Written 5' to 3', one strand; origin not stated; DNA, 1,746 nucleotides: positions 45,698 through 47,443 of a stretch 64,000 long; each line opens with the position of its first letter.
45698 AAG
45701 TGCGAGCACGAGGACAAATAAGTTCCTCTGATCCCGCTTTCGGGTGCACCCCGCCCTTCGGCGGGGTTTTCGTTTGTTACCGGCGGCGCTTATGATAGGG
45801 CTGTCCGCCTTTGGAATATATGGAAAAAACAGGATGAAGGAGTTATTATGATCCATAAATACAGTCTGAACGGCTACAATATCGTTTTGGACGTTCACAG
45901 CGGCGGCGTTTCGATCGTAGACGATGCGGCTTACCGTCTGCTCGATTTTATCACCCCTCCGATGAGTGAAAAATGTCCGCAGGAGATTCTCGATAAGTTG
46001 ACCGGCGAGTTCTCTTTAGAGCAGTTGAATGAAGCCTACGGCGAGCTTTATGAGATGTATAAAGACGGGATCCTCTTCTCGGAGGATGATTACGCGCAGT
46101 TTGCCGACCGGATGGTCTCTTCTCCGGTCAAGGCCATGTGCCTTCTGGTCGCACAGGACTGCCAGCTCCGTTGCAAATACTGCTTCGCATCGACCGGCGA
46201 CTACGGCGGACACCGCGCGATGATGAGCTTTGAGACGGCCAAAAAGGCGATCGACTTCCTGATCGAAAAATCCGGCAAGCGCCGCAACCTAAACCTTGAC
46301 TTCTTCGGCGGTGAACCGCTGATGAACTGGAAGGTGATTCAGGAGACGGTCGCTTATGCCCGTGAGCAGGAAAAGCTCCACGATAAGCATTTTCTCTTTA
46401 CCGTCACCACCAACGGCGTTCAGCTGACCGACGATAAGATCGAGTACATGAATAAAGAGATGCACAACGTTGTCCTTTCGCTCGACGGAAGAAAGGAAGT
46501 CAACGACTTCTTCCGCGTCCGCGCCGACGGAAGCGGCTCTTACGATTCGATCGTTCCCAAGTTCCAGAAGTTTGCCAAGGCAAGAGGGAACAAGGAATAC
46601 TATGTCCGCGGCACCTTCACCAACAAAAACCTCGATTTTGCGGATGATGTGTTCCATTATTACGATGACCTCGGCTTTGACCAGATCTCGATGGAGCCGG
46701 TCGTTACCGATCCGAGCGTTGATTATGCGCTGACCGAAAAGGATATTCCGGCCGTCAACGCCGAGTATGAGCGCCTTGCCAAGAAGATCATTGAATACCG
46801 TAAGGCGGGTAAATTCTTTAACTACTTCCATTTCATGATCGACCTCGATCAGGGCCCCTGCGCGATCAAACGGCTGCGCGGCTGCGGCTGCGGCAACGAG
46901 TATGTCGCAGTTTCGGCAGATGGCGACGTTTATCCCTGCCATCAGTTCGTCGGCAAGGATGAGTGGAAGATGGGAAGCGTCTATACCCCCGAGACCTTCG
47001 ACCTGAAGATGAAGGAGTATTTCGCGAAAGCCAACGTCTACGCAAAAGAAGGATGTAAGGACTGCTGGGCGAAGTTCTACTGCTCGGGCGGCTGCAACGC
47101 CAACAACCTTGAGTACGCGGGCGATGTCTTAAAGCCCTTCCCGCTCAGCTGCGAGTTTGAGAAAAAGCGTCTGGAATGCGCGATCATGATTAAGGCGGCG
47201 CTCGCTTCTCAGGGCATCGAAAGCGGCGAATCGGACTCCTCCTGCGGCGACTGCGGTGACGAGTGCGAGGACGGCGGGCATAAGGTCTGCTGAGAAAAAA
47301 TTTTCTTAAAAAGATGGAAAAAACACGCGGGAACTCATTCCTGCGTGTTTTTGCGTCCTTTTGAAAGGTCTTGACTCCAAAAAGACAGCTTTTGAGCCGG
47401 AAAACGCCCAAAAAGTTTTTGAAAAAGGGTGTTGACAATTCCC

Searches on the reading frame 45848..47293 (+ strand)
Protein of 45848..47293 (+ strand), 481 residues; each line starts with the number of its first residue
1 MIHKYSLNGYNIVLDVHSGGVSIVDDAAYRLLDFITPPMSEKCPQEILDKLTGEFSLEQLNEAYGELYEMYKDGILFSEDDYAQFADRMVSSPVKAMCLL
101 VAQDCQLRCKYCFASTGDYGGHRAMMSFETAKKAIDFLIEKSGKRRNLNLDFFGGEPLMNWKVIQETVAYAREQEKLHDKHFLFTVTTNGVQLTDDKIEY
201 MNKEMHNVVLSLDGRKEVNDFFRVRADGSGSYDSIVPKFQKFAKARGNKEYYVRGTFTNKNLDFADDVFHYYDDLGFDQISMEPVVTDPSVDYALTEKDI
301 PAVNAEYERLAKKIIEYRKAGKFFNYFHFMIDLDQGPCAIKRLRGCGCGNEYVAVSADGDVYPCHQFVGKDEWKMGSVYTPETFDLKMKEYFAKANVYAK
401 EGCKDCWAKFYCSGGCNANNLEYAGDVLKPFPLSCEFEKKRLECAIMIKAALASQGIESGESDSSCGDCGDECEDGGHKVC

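Call 76: search_protein_families(library=pfam, proteins=[window:45848-47293:+], max_evalue=0.00001)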
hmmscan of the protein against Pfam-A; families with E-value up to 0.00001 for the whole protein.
window:45848-47293:+ (481 aa): 3 families
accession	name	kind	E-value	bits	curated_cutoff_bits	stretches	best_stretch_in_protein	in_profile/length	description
PF04055.27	Radical_SAM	-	1e-12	49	29.5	1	103-245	5-139/166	Radical SAM superfamily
PF13353.11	Fer4_12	-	1.3e-12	48.6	22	1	98-216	8-117/137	4Fe-4S single cluster domain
PF13186.11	SPASM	-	3.6e-06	27.6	21.5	0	346-407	1-67/67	Iron-sulfur cluster-binding domain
